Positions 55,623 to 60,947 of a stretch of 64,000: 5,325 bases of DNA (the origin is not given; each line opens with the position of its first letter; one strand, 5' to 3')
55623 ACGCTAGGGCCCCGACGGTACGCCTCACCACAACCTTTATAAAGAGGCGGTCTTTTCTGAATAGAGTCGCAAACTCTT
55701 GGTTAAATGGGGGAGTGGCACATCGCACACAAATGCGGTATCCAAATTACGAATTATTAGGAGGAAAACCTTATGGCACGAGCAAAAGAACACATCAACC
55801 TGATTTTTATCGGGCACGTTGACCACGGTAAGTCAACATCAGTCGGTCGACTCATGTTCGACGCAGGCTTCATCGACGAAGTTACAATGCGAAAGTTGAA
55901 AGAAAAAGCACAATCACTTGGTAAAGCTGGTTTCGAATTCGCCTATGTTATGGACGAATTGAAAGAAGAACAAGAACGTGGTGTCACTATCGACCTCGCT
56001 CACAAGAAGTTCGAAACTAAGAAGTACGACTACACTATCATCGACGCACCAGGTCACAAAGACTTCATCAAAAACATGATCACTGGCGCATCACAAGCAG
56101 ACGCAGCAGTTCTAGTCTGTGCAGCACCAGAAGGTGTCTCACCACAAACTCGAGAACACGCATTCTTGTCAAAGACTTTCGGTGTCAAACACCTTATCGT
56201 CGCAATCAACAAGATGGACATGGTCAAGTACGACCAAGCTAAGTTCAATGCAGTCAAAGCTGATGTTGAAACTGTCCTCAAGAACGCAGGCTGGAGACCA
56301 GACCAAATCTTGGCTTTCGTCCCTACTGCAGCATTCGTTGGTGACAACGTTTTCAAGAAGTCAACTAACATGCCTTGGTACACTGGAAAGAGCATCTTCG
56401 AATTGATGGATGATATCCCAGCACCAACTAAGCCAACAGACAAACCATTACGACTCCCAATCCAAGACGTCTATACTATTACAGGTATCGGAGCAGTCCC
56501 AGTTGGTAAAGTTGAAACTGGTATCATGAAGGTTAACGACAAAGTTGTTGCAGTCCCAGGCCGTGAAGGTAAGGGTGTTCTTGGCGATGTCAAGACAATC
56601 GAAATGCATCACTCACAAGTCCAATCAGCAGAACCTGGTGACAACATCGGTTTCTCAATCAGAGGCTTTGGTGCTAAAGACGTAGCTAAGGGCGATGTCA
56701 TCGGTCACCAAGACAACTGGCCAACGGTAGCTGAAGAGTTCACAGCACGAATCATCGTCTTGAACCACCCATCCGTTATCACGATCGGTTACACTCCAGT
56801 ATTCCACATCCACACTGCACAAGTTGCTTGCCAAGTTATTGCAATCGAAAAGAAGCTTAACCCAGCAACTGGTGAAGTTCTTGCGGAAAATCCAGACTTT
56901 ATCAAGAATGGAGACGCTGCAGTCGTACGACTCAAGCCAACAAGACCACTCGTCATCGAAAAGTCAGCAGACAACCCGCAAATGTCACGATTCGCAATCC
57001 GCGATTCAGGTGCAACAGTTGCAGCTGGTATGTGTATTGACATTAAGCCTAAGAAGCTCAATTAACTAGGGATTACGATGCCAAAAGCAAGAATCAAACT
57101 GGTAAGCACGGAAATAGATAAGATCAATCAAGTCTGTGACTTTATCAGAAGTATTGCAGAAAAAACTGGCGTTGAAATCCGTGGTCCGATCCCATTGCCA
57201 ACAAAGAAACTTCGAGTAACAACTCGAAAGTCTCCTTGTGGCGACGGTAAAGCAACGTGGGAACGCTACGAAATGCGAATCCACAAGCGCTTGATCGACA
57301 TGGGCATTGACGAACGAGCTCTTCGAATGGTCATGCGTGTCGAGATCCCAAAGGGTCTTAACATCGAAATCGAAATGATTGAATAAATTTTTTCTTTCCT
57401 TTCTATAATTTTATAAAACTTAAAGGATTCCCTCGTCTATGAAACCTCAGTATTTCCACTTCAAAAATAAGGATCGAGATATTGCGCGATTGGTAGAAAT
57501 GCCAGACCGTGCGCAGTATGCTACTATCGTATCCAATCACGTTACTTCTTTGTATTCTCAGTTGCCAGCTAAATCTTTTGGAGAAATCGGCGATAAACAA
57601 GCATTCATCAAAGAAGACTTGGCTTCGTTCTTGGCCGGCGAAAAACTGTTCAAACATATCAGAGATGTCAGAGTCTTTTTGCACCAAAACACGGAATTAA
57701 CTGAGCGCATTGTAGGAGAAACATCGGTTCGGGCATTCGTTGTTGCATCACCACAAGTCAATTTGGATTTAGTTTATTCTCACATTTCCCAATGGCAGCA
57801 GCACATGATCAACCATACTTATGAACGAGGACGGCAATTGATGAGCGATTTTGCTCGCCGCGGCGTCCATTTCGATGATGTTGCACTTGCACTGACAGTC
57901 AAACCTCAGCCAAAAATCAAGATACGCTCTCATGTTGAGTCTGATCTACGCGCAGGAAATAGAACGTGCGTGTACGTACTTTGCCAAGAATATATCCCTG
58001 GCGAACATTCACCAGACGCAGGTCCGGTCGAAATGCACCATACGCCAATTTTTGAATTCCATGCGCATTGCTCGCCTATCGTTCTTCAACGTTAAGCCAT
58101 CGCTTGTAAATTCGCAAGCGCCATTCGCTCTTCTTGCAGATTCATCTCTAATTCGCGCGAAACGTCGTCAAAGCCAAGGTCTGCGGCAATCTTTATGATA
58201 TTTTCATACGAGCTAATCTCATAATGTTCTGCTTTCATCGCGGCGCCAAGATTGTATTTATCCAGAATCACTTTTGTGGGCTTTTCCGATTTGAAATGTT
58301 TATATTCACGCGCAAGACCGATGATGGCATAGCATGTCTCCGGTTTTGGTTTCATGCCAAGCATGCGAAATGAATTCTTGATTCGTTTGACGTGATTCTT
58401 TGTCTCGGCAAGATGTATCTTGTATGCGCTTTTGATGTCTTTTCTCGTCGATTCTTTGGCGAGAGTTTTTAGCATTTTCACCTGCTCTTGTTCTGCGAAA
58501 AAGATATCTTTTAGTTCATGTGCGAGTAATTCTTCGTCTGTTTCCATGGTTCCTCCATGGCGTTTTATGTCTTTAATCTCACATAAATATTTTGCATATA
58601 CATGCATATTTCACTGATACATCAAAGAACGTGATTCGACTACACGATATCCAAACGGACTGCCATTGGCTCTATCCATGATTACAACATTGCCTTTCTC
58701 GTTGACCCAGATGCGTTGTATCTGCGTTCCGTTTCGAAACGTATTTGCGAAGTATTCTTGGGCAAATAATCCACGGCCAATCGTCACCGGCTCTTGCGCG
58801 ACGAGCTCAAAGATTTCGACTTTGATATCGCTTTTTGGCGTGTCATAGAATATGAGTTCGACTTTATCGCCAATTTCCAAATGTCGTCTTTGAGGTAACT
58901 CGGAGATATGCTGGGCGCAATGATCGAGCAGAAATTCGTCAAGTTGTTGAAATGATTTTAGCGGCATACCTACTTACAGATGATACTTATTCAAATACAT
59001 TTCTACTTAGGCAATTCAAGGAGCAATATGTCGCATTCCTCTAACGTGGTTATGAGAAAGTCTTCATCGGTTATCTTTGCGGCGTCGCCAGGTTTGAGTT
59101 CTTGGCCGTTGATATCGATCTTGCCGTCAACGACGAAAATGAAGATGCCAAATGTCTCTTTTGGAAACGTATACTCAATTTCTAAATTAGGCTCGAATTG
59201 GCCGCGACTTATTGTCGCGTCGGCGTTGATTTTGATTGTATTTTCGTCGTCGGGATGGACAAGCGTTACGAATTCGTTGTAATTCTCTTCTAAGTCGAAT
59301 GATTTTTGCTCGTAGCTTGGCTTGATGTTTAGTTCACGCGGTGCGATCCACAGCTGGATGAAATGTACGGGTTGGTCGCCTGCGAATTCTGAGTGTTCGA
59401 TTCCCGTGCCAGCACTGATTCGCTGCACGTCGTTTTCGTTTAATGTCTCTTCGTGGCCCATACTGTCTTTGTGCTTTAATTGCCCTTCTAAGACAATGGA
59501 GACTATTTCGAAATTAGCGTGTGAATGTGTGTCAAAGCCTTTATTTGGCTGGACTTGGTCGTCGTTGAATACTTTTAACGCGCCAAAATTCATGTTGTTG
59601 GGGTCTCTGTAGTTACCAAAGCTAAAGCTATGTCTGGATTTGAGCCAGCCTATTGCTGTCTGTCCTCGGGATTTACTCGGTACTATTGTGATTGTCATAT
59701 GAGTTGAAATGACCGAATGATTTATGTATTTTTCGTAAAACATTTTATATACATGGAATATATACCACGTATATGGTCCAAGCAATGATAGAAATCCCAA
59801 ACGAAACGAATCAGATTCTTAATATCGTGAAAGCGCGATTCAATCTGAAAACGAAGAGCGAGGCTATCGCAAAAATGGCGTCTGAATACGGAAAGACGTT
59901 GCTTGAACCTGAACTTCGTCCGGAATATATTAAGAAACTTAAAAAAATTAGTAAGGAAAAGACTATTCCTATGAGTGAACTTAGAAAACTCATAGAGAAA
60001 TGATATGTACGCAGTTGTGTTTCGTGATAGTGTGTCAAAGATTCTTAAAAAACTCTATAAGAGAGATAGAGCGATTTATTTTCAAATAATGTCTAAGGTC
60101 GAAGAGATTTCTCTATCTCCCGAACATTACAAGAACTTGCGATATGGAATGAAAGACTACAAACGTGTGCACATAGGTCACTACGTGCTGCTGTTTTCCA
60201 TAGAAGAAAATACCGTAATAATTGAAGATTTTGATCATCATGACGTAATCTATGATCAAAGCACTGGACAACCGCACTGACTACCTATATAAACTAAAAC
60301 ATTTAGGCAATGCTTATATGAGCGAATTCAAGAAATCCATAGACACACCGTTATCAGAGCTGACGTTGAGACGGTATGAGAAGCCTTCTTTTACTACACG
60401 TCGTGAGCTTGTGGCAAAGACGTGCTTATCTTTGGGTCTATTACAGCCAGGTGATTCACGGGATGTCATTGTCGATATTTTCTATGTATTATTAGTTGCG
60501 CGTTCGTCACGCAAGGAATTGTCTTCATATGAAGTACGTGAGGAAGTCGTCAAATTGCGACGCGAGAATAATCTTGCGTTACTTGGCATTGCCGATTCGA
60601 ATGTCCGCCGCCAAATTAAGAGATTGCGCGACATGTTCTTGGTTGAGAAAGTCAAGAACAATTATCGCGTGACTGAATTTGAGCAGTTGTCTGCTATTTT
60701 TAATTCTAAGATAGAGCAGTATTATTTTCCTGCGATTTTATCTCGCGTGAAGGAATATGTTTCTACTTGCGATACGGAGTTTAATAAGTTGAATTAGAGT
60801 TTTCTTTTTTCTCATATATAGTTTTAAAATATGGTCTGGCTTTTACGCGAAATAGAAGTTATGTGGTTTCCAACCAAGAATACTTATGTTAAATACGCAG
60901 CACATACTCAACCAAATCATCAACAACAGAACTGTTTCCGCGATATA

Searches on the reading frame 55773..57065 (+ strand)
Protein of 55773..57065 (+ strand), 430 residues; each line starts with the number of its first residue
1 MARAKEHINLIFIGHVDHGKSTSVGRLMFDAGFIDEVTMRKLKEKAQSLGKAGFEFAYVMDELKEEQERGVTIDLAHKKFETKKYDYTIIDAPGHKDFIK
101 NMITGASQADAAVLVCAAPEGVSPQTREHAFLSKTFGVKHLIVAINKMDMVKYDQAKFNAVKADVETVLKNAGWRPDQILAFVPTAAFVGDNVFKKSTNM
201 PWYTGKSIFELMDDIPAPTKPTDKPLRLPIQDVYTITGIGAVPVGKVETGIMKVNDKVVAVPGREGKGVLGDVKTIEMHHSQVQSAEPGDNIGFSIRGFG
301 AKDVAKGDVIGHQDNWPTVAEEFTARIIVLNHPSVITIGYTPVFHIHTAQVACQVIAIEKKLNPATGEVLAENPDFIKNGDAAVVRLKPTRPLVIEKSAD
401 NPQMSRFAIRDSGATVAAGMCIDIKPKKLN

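Call 12: search_protein_families(library=pfam, proteins=[window:55773-57065:+], max_evalue=0.001)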
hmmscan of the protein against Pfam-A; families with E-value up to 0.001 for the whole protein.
window:55773-57065:+ (430 aa): 6 families
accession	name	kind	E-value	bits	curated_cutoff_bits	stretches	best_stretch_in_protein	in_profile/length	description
PF00009.33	GTP_EFTU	-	4.4e-57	193.2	26.5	1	5-194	1-176/188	Elongation factor Tu GTP binding domain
PF22594.2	GTP-eEF1A_C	-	1.3e-35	122.2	27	1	322-421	1-100/101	GTP-eEF1A C-terminal domain-like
PF03143.23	GTP_EFTU_D3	-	1.9e-27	96.1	27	1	319-424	4-105/106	Elongation factor Tu C-terminal domain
PF03144.31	GTP_EFTU_D2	-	2e-15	57.4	30.3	1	240-310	1-72/73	Elongation factor Tu domain 2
PF01926.29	MMR_HSR1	-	8.5e-05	23.1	21.9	0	64-147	25-113/113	50S ribosome-binding GTPase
PF14578.12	GTP_EFTU_D4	-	0.00055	20.2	23.8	0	244-310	21-85/86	Elongation factor Tu domain 4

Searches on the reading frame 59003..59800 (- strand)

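Call 4: search_protein_families(library=pfam, proteins=[window:59003-59800:-], max_evalue=1)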
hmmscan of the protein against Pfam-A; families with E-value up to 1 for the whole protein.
window:59003-59800:- (265 aa): 6 families
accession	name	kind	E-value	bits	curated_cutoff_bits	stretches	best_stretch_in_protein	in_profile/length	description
PF02678.22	Pirin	-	1.7e-28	99.2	26.1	1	45-152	8-108/108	Pirin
PF17954.7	Pirin_C_2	-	3.4e-16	59.7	22.9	1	184-263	6-86/86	Quercetinase C-terminal cupin domain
PF07883.17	Cupin_2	-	1.3e-05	25.3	27.2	1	83-151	5-68/70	Cupin domain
PF16573.10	CLP1_N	-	0.0023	18.5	22.3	1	219-258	18-58/92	N-terminal beta-sandwich domain of polyadenylation factor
PF05726.19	Pirin_C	-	0.0065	17.3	27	1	209-261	11-67/103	Pirin C-terminal cupin domain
PF08447.18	PAS_3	-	0.082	13.6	25.6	1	169-203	18-51/89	PAS fold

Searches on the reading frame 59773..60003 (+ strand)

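Call 4: search_protein_families(library=pfam, proteins=[window:59773-60003:+], max_evalue=1)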
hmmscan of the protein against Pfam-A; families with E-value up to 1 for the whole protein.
window:59773-60003:+ (76 aa): 1 family
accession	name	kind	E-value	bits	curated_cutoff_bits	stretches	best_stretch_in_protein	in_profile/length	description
PF10884.14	DUF2683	-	4.8e-07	30.4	27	1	12-67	3-59/66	Protein of unknown function (DUF2683)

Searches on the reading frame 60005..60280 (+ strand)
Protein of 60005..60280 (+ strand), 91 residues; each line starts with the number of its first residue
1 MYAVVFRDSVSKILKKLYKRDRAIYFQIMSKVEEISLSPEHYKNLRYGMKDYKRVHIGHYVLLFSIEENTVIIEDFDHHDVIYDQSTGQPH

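Call 4: search_protein_families(library=pfam, proteins=[window:60005-60280:+], max_evalue=1)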
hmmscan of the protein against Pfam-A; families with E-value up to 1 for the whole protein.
window:60005-60280:+ (91 aa): 2 families
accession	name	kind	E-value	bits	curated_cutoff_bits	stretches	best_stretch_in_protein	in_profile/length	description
PF05016.21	ParE_toxin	-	4.5e-08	34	23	1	4-80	1-86/89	ParE toxin of type II toxin-antitoxin system, parDE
PF03412.21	Peptidase_C39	-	0.02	15.1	22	1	31-84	60-113/133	Peptidase C39 family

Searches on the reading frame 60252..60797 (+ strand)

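Call 4: search_protein_families(library=pfam, proteins=[window:60252-60797:+], max_evalue=1)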
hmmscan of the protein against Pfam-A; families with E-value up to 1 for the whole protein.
window:60252-60797:+ (181 aa): 4 families
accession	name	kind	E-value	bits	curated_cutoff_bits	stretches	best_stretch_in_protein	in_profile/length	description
PF25213.1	HVO_A0261_N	-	0.0015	18.8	35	1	109-143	32-66/86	HVO_A0261 N-terminal domain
PF17921.7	Integrase_H2C2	-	0.056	14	25.5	1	155-175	32-52/59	Integrase zinc binding domain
PF13545.12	HTH_Crp_2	-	0.087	13.2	27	1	100-148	21-69/70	Crp-like helix-turn-helix domain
PF01022.26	HTH_5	-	0.12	12.7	22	1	110-133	24-47/47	Bacterial regulatory protein, arsR family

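Call 5: search_protein_families(library=ncbifam, proteins=[window:60252-60797:+], max_evalue=1)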
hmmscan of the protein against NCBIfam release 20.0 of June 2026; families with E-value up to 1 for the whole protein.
window:60252-60797:+ (181 aa): 1 family
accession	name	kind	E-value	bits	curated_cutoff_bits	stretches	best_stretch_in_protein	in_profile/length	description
NF047905.1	SucbenSynMenCBdel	equivalog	0.081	12.1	500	1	111-162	77-126/327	o-succinylbenzoate synthase MenC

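Call 16: search_protein_families(library=phrogs, proteins=[window:60252-60797:+], max_evalue=1)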
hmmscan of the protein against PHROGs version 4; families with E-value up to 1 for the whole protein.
window:60252-60797:+ (181 aa): 3 families
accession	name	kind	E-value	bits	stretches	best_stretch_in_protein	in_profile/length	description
phrog_209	-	head and packaging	0.16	12.8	1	75-130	69-124/163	portal protein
phrog_16568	-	moron, auxiliary metabolic gene and host takeover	0.18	12.9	1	109-145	27-63/129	Ren-like exclusion protein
phrog_35212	-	unknown function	0.21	12.8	0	133-157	3-27/52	-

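Call 28: search_protein_families(library=padloc, proteins=[window:60252-60797:+], max_evalue=1)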
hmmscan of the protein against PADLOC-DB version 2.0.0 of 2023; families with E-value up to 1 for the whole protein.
window:60252-60797:+ (181 aa): 1 family
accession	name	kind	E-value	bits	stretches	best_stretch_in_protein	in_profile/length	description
PDLC01044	Csa3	-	0.0097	13.8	1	111-142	159-188/194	Type I-A associated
